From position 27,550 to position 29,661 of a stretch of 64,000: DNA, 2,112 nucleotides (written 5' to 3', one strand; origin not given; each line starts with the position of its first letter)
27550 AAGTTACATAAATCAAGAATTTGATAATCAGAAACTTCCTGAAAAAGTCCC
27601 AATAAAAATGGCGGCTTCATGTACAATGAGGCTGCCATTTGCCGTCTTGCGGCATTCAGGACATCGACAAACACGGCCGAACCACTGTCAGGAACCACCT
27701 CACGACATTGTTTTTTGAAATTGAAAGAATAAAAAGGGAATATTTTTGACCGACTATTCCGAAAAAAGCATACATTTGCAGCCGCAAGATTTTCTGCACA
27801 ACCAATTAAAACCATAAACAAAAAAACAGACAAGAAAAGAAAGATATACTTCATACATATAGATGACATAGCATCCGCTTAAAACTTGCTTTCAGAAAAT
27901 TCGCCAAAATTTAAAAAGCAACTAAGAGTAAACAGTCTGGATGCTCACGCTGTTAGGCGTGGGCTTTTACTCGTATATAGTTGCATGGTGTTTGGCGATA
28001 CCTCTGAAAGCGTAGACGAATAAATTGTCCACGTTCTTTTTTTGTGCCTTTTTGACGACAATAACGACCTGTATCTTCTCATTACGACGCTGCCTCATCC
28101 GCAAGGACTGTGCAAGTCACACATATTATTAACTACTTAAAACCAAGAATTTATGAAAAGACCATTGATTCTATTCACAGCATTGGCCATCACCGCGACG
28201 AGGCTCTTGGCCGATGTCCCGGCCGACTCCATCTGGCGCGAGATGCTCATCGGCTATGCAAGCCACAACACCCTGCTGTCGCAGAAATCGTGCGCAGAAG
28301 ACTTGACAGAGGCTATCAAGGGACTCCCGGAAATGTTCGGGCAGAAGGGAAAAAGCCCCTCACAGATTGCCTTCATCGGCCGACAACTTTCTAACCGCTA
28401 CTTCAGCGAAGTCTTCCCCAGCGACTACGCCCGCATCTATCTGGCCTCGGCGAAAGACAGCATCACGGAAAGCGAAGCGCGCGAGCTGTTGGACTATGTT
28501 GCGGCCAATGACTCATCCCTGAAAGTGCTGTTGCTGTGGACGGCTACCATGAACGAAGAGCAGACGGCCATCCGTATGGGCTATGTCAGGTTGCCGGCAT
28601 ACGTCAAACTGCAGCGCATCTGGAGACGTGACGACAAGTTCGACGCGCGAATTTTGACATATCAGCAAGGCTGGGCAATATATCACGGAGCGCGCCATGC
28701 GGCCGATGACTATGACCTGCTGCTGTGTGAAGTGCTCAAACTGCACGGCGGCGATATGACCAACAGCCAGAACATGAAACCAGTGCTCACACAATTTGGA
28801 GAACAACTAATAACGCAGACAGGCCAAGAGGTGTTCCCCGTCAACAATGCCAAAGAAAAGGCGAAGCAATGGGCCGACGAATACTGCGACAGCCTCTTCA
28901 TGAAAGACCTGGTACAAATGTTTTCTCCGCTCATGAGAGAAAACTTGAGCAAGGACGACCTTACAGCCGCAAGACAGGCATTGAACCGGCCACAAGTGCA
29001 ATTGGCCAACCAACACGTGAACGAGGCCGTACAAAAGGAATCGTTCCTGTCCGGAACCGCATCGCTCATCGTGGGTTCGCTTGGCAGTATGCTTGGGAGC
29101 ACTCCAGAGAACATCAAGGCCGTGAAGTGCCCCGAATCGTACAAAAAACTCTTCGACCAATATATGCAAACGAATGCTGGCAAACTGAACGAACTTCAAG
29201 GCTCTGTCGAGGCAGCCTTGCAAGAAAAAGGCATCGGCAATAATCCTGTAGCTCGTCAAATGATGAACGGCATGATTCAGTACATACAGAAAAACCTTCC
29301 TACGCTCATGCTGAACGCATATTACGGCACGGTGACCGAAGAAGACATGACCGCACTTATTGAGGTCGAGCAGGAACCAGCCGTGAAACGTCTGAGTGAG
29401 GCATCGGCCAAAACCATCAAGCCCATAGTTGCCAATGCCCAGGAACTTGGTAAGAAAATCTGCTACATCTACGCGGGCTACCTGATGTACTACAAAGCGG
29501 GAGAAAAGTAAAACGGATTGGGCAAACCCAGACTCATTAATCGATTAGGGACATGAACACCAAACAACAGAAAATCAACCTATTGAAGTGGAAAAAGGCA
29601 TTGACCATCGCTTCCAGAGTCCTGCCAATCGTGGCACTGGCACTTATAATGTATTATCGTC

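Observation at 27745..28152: Both element copies share the same promoter-leader layout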

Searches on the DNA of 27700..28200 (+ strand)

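Call 7: search_rna_families(source=window, start=27700, end=28200, threshold=evalue, max_evalue=10, show_alignments=3)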
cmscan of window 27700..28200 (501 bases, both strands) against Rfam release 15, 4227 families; matches with E-value up to 10: 1.
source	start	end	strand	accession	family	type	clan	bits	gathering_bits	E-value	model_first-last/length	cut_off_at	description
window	27868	27966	+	RF00195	RsmY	Gene; sRNA;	CL00106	15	57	0.24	1-121/121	no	RsmY RNA family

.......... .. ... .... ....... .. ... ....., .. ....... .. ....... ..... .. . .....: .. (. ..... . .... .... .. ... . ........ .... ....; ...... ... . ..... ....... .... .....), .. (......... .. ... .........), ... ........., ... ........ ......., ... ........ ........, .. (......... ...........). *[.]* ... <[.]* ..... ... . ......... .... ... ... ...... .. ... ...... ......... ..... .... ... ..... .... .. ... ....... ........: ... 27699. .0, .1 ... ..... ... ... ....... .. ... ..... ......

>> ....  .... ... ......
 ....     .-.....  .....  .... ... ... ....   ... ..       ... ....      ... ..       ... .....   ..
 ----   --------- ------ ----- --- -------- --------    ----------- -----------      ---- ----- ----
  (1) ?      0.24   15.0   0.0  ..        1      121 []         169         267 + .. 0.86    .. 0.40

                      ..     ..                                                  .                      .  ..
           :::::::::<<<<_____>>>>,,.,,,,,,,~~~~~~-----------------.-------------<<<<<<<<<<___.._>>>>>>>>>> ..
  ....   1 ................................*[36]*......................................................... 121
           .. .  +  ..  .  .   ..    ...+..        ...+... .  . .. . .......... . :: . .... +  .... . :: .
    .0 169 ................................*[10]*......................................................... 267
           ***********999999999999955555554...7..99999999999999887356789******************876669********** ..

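Call 47: search_dna_similar(query=window:27866-28045:+, collection=phages, mode=distant, max_rows=15)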
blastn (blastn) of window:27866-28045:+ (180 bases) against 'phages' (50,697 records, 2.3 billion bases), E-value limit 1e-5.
No match.

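Call 48: search_dna_similar(query=window:27866-28045:+, collection=plasmids, mode=distant, max_rows=15)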
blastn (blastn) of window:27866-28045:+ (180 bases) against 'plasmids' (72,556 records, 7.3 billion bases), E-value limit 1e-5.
No match.

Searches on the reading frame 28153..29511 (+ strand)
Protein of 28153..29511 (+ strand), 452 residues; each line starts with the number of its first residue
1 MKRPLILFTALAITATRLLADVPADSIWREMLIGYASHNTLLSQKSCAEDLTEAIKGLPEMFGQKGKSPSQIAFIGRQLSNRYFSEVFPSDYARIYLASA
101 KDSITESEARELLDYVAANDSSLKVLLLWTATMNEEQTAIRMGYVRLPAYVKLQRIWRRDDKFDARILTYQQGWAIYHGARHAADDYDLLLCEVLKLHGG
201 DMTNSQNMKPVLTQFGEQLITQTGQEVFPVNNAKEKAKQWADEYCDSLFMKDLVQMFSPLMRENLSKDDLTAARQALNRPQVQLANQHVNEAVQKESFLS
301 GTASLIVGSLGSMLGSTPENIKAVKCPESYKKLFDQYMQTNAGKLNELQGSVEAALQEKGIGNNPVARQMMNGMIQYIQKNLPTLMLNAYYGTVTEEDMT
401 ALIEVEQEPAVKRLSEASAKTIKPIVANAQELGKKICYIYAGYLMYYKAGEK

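Call 14: search_protein_families(library=pfam, proteins=[window:28153-29511:+])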
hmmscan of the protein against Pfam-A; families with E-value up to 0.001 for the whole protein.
window:28153-29511:+ (452 aa): 0 families

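Call 24: search_protein_families(library=pfam, alignment_id=A2, max_evalue=0.001)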
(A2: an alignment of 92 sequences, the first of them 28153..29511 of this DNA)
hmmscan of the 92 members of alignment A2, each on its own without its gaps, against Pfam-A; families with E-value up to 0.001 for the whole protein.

A. member 1, window:28153-29511:+ (452 aa): 0 families

B. families by the number of members that match (of 92 scanned): 32 families (the first 25 are shown)
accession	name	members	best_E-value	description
PF13306.12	LRR_5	14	1.4e-134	BspA type Leucine rich repeat region (6 copies)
PF13855.12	LRR_8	12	5.1e-39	Leucine rich repeat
PF12799.13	LRR_4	12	7.8e-28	Leucine Rich repeats (2 copies)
PF23952.1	LRR_EndoS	7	2e-15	Endo-beta-N-acetylglucosaminidase EndoS LRR domain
PF00404.24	Dockerin_1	6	1.5e-06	Dockerin type I domain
PF13505.12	OMP_b-brl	5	2.4e-20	Outer membrane protein beta-barrel domain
PF13004.13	BACON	3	1.4e-17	Putative binding domain, N-terminal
PF03382.20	DUF285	2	3.8e-64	Mycoplasma protein of unknown function, DUF285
PF25013.1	LRR_Zer-1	2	1.8e-08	Zer-1-like, Leucine-rich repeats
PF19190.6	BACON_2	2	3.6e-07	Viral BACON domain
PF20205.3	DUF6567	1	2.4e-38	Family of unknown function (DUF6567)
PF01555.25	N6_N4_Mtase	1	2.5e-32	DNA methylase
PF02368.24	Big_2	1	2.8e-30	Bacterial Ig-like domain (group 2)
PF02493.26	MORN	1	3.8e-10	MORN repeat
PF16439.10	DUF5036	1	4.1e-10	Domain of unknown function (DUF5036)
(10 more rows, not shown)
